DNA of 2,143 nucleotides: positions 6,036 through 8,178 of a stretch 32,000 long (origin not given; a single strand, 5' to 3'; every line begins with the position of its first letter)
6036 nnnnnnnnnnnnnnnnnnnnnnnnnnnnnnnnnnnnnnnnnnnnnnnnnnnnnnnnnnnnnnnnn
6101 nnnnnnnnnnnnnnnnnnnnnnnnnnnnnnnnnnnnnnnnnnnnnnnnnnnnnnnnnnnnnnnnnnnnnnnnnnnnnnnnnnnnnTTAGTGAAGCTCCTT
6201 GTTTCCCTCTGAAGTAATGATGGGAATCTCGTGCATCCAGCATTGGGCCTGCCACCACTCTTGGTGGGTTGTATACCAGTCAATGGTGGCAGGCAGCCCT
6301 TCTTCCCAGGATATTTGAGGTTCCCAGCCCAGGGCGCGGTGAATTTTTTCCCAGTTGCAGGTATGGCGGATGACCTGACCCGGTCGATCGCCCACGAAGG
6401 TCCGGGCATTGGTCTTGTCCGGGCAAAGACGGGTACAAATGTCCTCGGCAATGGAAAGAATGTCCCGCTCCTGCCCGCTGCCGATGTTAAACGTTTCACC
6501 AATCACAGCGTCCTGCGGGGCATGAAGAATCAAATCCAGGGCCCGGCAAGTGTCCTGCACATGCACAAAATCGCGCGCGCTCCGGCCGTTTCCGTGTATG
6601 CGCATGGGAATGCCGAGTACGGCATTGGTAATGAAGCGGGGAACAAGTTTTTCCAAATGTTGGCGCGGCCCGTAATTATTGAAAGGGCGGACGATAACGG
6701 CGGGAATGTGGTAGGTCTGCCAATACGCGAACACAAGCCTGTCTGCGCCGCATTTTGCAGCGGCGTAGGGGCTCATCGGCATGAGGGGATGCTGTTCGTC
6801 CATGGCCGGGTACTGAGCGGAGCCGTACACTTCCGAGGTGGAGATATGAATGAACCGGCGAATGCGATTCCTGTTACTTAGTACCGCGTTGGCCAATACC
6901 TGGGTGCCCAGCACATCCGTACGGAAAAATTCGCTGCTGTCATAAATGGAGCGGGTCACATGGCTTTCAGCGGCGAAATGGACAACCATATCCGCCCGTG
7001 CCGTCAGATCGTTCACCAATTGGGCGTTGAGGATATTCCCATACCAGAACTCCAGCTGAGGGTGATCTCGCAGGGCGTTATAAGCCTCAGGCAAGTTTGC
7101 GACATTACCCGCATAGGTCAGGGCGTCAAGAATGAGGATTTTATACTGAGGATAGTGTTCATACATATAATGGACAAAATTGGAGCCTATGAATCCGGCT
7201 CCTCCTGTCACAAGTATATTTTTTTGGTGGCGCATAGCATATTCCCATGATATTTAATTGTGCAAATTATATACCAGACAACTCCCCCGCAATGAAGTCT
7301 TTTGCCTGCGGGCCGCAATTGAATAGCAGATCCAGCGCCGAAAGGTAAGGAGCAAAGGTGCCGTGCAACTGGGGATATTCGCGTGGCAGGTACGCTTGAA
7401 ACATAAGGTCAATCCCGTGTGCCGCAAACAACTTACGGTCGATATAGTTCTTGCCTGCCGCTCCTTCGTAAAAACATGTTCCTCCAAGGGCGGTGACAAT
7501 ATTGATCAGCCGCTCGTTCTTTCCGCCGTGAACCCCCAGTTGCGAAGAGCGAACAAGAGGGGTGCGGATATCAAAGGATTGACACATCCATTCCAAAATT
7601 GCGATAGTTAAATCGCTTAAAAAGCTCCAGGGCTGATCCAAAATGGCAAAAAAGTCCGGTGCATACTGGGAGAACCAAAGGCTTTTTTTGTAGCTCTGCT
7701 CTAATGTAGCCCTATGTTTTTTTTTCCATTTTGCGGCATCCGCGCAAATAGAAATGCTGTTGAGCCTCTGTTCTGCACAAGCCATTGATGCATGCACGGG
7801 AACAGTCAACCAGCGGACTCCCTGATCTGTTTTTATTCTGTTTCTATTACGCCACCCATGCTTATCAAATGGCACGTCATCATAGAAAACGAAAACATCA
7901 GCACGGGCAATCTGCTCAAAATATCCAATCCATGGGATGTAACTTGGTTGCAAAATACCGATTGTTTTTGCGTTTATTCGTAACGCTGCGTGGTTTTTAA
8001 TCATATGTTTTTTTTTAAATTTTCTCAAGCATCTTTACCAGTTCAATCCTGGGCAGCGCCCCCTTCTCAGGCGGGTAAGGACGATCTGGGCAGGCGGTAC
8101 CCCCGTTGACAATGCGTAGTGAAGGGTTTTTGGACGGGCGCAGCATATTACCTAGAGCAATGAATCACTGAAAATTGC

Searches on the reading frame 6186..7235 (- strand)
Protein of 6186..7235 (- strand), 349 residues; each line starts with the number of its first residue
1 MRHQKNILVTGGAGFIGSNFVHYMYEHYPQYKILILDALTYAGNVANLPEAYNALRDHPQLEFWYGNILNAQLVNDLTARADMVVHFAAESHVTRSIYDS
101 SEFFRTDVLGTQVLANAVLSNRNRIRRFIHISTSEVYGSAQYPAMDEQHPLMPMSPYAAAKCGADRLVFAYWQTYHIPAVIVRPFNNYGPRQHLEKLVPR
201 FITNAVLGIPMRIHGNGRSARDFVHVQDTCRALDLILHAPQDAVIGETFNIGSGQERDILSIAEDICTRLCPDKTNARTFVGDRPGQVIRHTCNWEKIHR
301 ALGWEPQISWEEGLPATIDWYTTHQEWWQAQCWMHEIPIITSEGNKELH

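Call 6: search_protein_families(library=pfam, proteins=[window:6186-7235:-])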
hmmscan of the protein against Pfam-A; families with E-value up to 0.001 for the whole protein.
window:6186-7235:- (349 aa): 7 families
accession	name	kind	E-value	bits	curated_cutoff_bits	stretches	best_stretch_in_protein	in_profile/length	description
PF16363.11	GDP_Man_Dehyd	-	2e-71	241.6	27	1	8-314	1-329/332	GDP-mannose 4,6 dehydratase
PF01370.27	Epimerase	-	8.7e-61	205.8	20.9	1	7-252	1-240/240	NAD dependent epimerase/dehydratase family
PF02719.21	Polysacc_synt_2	-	3e-15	56.6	20.2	1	7-287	1-267/293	Polysaccharide biosynthesis protein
PF01073.25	3Beta_HSD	-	1.8e-14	53.9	22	1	8-231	1-223/280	3-beta hydroxysteroid dehydrogenase/isomerase family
PF07993.18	NAD_binding_4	-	8e-09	35.5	20.1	1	69-184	77-204/258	Male sterility protein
PF04321.23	RmlD_sub_bind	-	4.3e-07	29.7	27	1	6-176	2-144/287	RmlD substrate binding domain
PF13460.12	NAD_binding_10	-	0.00021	21.6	27.2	1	49-184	29-143/184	NAD(P)H-binding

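Call 15: search_protein_families(library=ncbifam, proteins=[window:6186-7235:-], max_evalue=0.00001)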
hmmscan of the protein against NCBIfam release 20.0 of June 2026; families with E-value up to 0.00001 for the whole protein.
window:6186-7235:- (349 aa): 24 families
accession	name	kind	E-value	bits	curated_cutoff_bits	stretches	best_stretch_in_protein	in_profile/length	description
TIGR01181.1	dTDP_gluc_dehyt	equivalog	4.3e-104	348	365.1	1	6-329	1-319/321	dTDP-glucose 4,6-dehydratase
NF007582.0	PRK10217.1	equivalog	1.2e-65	221.9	698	1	5-329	2-339/355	dTDP-glucose 4,6-dehydratase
NF007490.0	PRK10084.1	subfamily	8.7e-65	219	649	1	6-329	2-342/361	dTDP-glucose 4,6-dehydratase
TIGR04180.1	EDH_00030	hypoth_equivalog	5.6e-54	183.2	475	1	7-308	1-296/297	NAD-dependent 4,6-dehydratase LegB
TIGR01179.1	galE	equivalog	2e-37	128.8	262.3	1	6-325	1-329/332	UDP-glucose 4-epimerase GalE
TIGR02197.1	heptose_epim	equivalog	2.7e-26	92.5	274.6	1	7-321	1-313/316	ADP-glyceromanno-heptose 6-epimerase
TIGR01472.1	gmd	equivalog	8.7e-21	74.5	415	1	7-246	3-250/342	GDP-mannose 4,6-dehydratase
NF011728.1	PRK15181.1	equivalog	4.1e-19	68.8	760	1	5-323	16-339/348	Vi polysaccharide biosynthesis UDP-N-acetylglucosaminuronic acid C-4 epimerase TviC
NF007956.0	PRK10675.1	subfamily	5.3e-19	68.5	394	1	6-326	2-334/338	UDP-glucose 4-epimerase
NF008872.0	PRK11908.1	equivalog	1.1e-18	67.4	294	1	5-325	2-339/349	bifunctional UDP-4-keto-pentose/UDP-xylose synthase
TIGR02622.1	CDP_4_6_dhtase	equivalog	3.9e-18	65.7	278.45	1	4-325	4-334/352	CDP-glucose 4,6-dehydratase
NF005998.1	PRK08125.1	equivalog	1.2e-16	60.3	777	1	2-321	313-649/649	bifunctional UDP-4-amino-4-deoxy-L-arabinose formyltransferase/UDP-glucuronic acid oxidase ArnA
NF047922.1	GDPFucSynFcl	equivalog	2.5e-15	56.8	500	1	120-326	92-306/308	GDP-L-fucose synthase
NF042422.1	oxyalk_red_OleD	equivalog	3.2e-15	56.3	580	1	6-264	2-244/329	2-alkyl-3-oxoalkanoate reductase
TIGR03589.1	PseB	equivalog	1.1e-13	50.8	407.75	1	2-135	2-127/324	UDP-N-acetylglucosamine 4,6-dehydratase (inverting)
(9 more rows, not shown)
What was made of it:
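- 6186..7235 (-): dTDP-glucose 4,6-dehydratase-like enzyme. The only in-window source of an NDP-4-keto-6-deoxyhexose for the aminotransferase. LegB model 183 bits (call 15).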

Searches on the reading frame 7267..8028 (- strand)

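Call 6: search_protein_families(library=pfam, proteins=[window:7267-8028:-])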
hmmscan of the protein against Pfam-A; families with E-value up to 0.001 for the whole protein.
window:7267-8028:- (253 aa): 1 family
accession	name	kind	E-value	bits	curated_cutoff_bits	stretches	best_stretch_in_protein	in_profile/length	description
PF08889.16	WbqC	-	3.8e-75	252.9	21.3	1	27-243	1-216/218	WbqC-like protein family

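Call 15: search_protein_families(library=ncbifam, proteins=[window:7267-8028:-], max_evalue=0.00001)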
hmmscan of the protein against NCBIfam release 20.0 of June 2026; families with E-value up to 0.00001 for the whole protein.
window:7267-8028:- (253 aa): 0 families
